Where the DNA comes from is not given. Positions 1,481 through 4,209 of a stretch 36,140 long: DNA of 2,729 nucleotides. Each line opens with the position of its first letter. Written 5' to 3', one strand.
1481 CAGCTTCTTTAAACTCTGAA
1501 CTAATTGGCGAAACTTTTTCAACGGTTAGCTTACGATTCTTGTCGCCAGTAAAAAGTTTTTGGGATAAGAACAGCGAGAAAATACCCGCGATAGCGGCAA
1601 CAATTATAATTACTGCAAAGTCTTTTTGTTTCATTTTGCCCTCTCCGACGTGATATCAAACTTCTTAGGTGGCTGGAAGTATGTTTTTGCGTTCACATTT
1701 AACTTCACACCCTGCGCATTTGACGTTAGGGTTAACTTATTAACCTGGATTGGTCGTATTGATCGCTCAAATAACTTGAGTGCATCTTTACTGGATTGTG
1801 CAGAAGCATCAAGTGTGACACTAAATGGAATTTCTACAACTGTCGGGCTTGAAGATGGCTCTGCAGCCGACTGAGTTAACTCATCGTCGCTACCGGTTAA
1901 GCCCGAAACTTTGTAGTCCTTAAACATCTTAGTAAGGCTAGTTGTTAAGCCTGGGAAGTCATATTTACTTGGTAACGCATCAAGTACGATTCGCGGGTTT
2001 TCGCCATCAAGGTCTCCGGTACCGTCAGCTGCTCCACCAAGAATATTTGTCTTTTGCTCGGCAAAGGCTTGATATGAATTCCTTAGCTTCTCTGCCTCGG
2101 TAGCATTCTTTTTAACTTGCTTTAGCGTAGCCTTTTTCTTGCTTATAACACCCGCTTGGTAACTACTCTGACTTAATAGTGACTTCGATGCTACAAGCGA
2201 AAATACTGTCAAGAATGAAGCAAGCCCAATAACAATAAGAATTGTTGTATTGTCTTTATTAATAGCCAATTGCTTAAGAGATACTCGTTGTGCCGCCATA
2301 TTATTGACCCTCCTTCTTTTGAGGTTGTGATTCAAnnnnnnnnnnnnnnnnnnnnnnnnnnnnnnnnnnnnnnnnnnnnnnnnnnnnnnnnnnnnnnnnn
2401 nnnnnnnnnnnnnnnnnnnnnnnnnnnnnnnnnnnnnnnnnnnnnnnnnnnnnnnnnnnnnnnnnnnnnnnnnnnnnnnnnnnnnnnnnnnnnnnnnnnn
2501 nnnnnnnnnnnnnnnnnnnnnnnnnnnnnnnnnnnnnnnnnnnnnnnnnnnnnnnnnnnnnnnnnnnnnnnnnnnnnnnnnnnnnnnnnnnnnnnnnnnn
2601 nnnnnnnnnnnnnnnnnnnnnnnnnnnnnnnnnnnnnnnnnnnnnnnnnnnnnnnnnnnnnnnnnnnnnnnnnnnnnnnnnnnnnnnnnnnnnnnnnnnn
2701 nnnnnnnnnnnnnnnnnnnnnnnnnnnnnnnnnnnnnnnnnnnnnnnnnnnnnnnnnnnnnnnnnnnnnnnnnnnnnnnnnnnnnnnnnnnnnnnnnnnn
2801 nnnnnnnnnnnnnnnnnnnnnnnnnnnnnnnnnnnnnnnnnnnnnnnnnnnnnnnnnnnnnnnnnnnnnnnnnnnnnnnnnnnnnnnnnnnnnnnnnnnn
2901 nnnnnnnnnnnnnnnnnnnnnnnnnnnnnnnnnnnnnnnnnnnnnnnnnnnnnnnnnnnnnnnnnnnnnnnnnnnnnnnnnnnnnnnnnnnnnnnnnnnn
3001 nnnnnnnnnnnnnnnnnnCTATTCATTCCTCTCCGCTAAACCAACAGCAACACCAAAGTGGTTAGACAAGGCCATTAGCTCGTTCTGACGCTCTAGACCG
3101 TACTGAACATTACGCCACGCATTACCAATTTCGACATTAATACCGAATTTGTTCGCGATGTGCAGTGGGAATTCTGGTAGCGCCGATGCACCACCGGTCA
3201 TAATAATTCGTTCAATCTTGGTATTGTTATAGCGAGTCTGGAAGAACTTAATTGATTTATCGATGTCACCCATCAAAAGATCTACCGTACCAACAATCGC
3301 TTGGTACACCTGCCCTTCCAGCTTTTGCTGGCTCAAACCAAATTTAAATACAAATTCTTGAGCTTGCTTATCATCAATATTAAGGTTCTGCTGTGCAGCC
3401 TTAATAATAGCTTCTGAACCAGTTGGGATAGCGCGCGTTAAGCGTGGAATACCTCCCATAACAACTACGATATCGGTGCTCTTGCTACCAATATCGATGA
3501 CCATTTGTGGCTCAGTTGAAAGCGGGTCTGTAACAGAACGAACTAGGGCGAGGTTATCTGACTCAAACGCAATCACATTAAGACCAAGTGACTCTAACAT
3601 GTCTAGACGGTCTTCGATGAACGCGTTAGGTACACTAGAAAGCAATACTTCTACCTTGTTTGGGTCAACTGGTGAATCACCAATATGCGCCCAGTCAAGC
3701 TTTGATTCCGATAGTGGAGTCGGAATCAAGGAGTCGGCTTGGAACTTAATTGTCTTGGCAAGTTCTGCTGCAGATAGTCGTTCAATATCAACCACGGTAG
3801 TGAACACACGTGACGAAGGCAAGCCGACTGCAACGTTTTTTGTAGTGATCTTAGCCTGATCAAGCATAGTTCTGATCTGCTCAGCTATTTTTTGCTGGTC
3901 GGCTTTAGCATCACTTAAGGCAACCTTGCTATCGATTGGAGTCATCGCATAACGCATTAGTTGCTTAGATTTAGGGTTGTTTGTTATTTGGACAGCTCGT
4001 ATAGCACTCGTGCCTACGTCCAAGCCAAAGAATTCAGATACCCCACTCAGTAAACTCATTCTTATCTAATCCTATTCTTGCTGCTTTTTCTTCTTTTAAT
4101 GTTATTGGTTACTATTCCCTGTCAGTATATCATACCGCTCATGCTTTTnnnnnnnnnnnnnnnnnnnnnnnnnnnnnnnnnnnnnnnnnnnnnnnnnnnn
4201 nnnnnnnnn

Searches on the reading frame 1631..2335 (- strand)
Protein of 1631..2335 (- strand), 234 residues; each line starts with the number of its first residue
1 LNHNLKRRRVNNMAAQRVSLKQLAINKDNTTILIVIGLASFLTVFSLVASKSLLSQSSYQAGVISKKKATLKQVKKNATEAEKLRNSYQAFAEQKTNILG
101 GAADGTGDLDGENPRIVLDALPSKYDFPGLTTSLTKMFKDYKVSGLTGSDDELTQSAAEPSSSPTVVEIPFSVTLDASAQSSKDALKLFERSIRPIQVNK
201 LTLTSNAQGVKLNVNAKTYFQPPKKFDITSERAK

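Call 5: search_protein_families(library=pfam, proteins=[window:1631-2335:-], max_evalue=1)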
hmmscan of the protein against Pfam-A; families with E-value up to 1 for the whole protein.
window:1631-2335:- (234 aa): 3 families
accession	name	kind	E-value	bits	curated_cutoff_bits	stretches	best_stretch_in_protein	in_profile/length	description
PF04612.17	T2SSM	-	0.0019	18.8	27.8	1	31-94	17-80/160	Type II secretion system (T2SS), protein M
PF06387.16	Calcyon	-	0.017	15.5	25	1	6-69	59-122/180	D1 dopamine receptor-interacting protein (calcyon)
PF10270.14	MMgT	-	0.16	13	23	0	36-84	44-92/118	Membrane magnesium transporter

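Call 6: search_protein_families(library=ncbifam, proteins=[window:1631-2335:-], max_evalue=1)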
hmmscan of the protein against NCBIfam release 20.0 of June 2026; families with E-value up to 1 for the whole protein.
window:1631-2335:- (234 aa): 3 families
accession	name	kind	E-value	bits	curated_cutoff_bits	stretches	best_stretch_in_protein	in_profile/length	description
NF040508.1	LVIS_2131_fam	hypoth_equivalog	0.035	14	100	1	3-96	22-121/202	LVIS_2131 family protein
NF005195.1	PRK06667.1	equivalog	0.078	12.7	300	1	165-224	74-130/241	flagellar motor protein MotB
TIGR04561.1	membra_charge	hypoth_equivalog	0.081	13.1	30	1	34-86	10-59/82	TIGR04561 family membrane protein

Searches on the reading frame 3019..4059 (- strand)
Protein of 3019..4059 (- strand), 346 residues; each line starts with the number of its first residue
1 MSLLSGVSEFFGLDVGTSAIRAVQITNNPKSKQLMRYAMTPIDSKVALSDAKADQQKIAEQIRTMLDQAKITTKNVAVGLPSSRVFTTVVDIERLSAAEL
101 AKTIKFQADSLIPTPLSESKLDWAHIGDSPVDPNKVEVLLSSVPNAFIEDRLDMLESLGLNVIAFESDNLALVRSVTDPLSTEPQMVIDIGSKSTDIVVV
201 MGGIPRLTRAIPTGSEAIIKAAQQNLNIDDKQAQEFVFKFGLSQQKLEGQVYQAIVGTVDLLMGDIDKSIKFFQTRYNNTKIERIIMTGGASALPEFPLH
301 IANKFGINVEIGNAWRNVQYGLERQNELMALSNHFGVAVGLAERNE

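Call 5: search_protein_families(library=pfam, proteins=[window:3019-4059:-], max_evalue=1)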
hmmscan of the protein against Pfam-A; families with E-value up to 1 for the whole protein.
window:3019-4059:- (346 aa): 8 families
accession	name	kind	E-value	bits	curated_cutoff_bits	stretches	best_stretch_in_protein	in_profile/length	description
PF11104.14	PilM_2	-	1.4e-40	139.8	27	1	12-344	1-338/340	Type IV pilus assembly protein PilM;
PF14450.12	FtsA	-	2.7e-12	47.6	31.8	1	186-316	1-118/127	Cell division protein FtsA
PF25216.1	Volactin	-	3.3e-06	27.2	35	1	188-305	171-291/321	Volactin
PF06723.19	MreB_Mbl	-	0.00022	20.6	27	1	182-242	144-210/327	MreB/Mbl protein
PF05134.19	T2SSL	-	0.024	14.5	25.5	1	57-173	24-139/231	Type II secretion system (T2SS), protein L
PF08841.16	DDR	-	0.031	13.8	24.6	1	163-242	114-192/328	Diol dehydratase reactivase ATPase-like domain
PF14541.11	TAXi_C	-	0.044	14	23.9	1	219-318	16-116/161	Xylanase inhibitor C-terminal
PF21522.3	MreB-like_C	-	0.11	13.6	27.8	1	187-227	1-45/123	Archaeal actin homologue MreB-like, C-terminal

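Call 6: search_protein_families(library=ncbifam, proteins=[window:3019-4059:-], max_evalue=1)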
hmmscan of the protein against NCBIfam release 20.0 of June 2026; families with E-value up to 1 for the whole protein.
window:3019-4059:- (346 aa): 10 families
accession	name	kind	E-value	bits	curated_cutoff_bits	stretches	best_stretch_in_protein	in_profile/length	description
TIGR01175.1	pilM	subfamily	3.2e-47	161.2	133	1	8-344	3-346/348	type IV pilus assembly protein PilM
NF045709.1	Amuc_1101_fam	equivalog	8.1e-26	91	650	1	11-342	8-346/608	Amuc_1101 family PilM-like pilus complex protein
TIGR01174.1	ftsA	equivalog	4.4e-08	32.6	175.85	1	186-250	199-263/371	cell division protein FtsA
TIGR02529.1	EutJ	subfamily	0.0003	20.4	152.1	1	153-310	82-223/239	ethanolamine utilization protein EutJ family protein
NF045748.1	MPN316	equivalog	0.00032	20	500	1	145-237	166-259/424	MPN316 family protein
NF011660.0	PRK15080.1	equivalog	0.0012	18.1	182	1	176-310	134-256/277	ethanolamine utilization protein EutJ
NF007251.0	PRK09698.1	equivalog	0.0025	17.1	253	1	10-94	8-87/304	allose kinase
NF010539.0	PRK13927.1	subfamily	0.02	13.8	293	1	183-244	151-218/339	rod shape-determining protein MreB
NF045943.2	MAG3720_fam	hypoth_equivalog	0.021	14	70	1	182-313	198-338/395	MAG3720 family protein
NF040964.1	MamK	subfamily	0.051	12.6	400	0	185-207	146-168/335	MamK family actin-like protein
